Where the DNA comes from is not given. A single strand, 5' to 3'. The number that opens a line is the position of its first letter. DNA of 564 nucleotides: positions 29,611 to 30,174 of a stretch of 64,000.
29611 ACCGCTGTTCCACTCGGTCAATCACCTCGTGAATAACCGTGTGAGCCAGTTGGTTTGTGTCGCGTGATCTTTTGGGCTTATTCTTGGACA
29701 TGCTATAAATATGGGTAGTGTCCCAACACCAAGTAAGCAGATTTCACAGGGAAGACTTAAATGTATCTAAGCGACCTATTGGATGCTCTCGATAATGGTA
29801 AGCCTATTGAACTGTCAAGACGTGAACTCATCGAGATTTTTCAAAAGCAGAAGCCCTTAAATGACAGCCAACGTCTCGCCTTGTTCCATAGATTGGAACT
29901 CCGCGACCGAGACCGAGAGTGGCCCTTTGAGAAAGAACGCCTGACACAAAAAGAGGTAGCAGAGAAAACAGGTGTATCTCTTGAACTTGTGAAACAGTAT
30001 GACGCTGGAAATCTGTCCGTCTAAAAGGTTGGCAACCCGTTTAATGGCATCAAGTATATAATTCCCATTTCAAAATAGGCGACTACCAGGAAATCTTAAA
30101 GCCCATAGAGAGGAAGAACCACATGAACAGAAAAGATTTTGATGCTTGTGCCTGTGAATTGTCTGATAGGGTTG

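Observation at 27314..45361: Redundant non-phosphorylative sugar-acid catabolic modules, each with embedded dioxygenases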

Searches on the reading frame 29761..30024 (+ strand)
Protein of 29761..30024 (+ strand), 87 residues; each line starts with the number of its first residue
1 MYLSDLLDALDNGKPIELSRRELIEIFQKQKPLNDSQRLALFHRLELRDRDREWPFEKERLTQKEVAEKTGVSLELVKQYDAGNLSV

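Call 90: search_protein_families(library=pfam, proteins=[window:29761-30024:+], max_evalue=0.1)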
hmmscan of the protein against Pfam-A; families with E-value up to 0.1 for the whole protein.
window:29761-30024:+ (87 aa): 4 families
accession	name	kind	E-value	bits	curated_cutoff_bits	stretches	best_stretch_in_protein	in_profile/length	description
PF04545.22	Sigma70_r4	-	0.00024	21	24.1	1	49-79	17-39/50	Sigma-70, region 4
PF13412.12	HTH_24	-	0.0017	18.4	21.9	1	57-80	14-37/48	Winged helix-turn-helix DNA-binding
PF01381.28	HTH_3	-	0.023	15.2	23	1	59-77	8-26/55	Helix-turn-helix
PF08281.18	Sigma70_r4_2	-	0.041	14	25.7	1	60-80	26-46/54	Sigma-70, region 4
